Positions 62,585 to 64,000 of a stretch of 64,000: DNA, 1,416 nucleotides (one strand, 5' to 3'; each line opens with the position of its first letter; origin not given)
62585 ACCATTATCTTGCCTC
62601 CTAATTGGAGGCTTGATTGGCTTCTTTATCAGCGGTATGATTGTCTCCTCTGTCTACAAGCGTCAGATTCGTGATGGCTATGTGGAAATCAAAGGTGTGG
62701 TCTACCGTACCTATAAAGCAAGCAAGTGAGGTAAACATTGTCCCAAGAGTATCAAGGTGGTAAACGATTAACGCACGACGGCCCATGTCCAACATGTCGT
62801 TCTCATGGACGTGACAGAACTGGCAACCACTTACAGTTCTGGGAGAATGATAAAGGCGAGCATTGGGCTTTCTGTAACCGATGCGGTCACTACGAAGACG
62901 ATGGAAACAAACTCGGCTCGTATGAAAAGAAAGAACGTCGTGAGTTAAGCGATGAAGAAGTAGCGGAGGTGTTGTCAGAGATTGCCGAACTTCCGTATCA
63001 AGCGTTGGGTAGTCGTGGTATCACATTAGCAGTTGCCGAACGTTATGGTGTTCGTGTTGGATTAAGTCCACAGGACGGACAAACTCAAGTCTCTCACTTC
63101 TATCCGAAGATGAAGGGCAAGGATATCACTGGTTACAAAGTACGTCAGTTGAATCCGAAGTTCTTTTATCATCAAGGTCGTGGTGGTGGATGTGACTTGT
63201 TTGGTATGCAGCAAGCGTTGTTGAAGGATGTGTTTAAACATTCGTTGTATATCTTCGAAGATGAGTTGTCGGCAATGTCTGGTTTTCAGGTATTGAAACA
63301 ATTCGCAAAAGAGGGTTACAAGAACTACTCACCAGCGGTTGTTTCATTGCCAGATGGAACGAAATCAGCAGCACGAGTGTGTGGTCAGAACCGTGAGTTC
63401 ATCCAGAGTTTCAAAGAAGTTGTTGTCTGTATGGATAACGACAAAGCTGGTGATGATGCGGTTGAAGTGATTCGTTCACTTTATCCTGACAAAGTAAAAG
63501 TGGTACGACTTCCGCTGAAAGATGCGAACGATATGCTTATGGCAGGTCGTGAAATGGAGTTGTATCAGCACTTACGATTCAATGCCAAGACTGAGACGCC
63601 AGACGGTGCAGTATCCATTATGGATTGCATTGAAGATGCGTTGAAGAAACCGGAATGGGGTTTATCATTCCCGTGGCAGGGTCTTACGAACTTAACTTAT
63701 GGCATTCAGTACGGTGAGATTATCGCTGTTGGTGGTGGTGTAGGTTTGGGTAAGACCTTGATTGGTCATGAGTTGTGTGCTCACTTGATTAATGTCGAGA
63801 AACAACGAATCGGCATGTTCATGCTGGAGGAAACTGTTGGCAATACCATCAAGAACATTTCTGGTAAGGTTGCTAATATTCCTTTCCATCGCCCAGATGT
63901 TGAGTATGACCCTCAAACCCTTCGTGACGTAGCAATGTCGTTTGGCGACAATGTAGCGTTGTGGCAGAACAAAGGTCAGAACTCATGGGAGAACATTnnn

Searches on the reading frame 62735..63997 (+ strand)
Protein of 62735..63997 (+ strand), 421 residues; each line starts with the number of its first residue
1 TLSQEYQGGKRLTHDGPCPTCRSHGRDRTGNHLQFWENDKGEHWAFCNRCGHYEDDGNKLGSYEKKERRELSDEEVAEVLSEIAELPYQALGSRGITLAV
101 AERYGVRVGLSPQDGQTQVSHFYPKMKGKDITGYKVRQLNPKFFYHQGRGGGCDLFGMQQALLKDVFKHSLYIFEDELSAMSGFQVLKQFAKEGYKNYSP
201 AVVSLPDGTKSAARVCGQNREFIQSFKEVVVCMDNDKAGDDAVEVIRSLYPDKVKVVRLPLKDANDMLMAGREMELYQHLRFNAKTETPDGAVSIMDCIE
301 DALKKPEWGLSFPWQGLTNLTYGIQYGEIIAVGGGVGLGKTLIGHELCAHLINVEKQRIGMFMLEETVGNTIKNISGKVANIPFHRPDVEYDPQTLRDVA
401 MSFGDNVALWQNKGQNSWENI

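Call 71: search_protein_families(library=phrogs, proteins=[window:62735-63997:+], max_evalue=0.01)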
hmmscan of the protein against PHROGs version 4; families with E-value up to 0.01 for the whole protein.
window:62735-63997:+ (421 aa): 5 families
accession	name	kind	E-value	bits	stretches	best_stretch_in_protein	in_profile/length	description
phrog_239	-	DNA, RNA and nucleotide metabolism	2.6e-118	398.1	1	4-421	31-456/801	DNA primase/helicase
phrog_47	-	DNA, RNA and nucleotide metabolism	2e-14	54.1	1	18-270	55-324/947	DNA primase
phrog_19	-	DNA, RNA and nucleotide metabolism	3.6e-08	33.7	1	279-384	298-409/621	DnaB-like replicative helicase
phrog_849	-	DNA, RNA and nucleotide metabolism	9e-07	29.2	1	220-286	280-346/435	DNA primase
phrog_510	-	DNA, RNA and nucleotide metabolism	0.00028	20.7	0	227-304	295-384/667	DNA primase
